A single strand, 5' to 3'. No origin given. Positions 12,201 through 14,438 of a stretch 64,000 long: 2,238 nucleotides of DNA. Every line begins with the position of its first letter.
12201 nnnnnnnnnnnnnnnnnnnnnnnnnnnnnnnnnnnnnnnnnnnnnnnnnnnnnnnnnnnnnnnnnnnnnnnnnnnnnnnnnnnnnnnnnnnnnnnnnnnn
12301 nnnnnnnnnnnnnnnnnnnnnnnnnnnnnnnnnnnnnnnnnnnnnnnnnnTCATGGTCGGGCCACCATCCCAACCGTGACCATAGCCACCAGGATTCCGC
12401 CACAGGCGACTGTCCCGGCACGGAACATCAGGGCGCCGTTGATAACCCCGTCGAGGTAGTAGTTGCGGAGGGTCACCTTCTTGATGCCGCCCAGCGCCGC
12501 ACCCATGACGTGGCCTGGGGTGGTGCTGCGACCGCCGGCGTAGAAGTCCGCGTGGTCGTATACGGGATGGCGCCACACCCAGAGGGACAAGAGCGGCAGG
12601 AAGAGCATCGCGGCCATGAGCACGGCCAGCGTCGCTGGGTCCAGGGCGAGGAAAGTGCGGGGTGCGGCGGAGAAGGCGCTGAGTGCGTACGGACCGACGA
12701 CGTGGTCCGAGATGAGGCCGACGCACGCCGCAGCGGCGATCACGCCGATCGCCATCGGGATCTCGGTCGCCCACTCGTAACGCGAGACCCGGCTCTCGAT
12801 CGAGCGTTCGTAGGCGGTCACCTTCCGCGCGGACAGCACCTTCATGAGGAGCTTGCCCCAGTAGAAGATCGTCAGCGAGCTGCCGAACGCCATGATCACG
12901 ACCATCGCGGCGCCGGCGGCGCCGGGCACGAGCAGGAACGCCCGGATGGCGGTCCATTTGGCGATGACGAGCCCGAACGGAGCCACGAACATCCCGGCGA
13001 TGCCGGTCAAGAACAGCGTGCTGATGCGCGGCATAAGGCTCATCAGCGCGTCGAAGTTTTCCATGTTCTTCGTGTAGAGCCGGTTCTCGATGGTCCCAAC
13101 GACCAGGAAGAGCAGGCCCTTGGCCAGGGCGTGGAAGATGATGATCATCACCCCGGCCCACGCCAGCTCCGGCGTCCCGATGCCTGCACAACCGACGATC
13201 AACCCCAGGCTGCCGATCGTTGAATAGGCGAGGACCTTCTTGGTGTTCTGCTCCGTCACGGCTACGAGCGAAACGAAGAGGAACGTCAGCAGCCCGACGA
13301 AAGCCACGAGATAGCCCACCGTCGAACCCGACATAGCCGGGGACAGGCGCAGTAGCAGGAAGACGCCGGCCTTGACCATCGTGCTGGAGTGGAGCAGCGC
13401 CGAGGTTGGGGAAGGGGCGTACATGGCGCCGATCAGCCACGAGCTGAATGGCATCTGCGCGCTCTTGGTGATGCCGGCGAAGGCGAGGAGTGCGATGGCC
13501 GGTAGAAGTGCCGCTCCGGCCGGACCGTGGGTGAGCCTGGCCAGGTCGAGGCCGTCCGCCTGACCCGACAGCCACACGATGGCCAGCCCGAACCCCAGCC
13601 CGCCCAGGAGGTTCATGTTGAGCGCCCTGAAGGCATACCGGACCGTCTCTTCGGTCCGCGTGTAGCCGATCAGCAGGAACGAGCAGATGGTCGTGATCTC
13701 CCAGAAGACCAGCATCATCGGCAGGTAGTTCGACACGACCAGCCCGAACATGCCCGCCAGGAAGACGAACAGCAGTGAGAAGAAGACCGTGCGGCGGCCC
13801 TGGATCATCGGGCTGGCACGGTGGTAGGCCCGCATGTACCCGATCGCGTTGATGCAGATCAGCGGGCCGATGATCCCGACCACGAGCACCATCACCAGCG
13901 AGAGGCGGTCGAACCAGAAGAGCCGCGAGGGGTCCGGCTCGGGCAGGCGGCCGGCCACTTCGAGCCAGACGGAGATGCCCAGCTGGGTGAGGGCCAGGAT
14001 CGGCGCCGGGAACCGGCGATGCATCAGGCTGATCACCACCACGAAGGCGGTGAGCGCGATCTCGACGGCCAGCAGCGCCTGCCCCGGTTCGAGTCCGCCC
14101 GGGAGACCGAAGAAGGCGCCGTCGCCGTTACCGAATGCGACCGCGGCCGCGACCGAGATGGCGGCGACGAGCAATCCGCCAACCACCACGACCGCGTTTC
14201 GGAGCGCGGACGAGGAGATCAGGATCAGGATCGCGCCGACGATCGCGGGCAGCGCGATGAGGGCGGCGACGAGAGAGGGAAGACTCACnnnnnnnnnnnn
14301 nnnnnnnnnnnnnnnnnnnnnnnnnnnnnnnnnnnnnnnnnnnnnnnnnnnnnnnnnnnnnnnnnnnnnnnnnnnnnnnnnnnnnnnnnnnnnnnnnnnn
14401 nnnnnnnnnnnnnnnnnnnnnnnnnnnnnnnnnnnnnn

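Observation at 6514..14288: Complete echABCDEF group-4 [NiFe]-hydrogenase operon immediately followed by an nfnAB/sudBA-like NAD(P)H:ferredoxin oxidoreductase pair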

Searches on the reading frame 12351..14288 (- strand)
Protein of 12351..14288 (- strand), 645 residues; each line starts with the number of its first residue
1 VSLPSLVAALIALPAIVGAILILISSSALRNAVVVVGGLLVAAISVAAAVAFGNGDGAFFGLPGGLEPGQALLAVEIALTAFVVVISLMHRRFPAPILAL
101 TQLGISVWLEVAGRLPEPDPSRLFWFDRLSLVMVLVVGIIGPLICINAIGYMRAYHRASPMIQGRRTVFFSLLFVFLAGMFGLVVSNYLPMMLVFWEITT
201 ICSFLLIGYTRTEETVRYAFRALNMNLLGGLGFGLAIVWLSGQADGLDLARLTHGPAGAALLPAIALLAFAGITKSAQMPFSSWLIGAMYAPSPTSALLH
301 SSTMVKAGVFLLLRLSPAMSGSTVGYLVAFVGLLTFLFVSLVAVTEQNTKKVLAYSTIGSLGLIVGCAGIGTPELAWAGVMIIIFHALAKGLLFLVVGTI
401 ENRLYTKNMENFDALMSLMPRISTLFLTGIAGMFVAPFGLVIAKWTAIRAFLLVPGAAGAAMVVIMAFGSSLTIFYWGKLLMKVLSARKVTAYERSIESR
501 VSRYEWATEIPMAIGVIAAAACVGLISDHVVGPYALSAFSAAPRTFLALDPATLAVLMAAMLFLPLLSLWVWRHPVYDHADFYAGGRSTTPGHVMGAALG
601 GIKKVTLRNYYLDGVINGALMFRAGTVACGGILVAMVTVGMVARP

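Call 7: search_protein_families(library=pfam, proteins=[window:12351-14288:-], max_evalue=0.01)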
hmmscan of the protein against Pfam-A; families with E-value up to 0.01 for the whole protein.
window:12351-14288:- (645 aa): 2 families
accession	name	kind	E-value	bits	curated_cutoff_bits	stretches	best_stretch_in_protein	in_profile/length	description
PF00361.26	Proton_antipo_M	-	6e-40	137.7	21.5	1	187-462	2-286/294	NADH:quinone oxidoreductase/Mrp antiporter, TM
PF00662.26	Proton_antipo_N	-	2.7e-06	27.6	24.5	1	124-153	13-42/51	NADH-Ubiquinone oxidoreductase (complex I), chain 5 N-terminus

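Call 8: search_protein_families(library=ncbifam, proteins=[window:12351-14288:-], max_evalue=0.01)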
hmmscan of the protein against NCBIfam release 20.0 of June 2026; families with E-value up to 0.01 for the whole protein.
window:12351-14288:- (645 aa): 64 families (the best 25 are shown)
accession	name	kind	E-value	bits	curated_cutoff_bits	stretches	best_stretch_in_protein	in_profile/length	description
NF009287.0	PRK12647.1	equivalog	6.2e-69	233.3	937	1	124-573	72-518/773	putative monovalent cation/H+ antiporter subunit A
NF009284.0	PRK12644.1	equivalog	2.5e-66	224.4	962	1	124-582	70-531/975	Na+/H+ antiporter subunit A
NF009288.0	PRK12648.1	equivalog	1e-61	209.2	1104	1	124-541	72-485/954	monovalent cation/H+ antiporter subunit A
NF005097.0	PRK06525.1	equivalog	1.8e-61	208.3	430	1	125-478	73-431/480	hydrogenase 4 subunit D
TIGR01974.1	NDH_I_L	subfamily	1.1e-56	193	407.5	1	124-541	78-495/630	NADH-quinone oxidoreductase subunit L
NF005141.0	PRK06590.1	equivalog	1.4e-56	192.7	556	1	78-621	39-546/615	NADH-quinone oxidoreductase subunit L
NF009290.0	PRK12650.1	equivalog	4e-54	183.9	980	1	124-562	77-510/966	DUF4040 family protein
NF009285.0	PRK12645.1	equivalog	5.8e-54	183.6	1028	1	116-492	66-462/804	Na+/H+ antiporter subunit A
TIGR00940.1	2a6301s01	subfamily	8e-51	173.3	920.45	1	77-533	25-495/793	monovalent cation:proton antiporter subunit A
NF009286.0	PRK12646.1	equivalog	8.9e-46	156.7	1063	1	125-437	75-400/800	DUF4040 family protein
NF005626.0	PRK07376.1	equivalog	9.7e-40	136.5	963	1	124-480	87-449/675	NAD(P)H-quinone oxidoreductase subunit 5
NF005086.0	PRK06521.1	equivalog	5.1e-37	127.7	667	1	116-465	68-428/669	hydrogenase 4 subunit B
NF009289.0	PRK12649.1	equivalog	5.1e-36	124.3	1117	1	122-436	74-391/789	putative monovalent cation/H+ antiporter subunit A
NF005140.0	PRK06589.1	equivalog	5.6e-33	114.5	470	1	127-488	82-441/489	putative monovalent cation/H+ antiporter subunit D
NF005633.0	PRK07390.1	subfamily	2e-31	109.3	676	1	129-520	90-468/613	NAD(P)H-quinone oxidoreductase subunit F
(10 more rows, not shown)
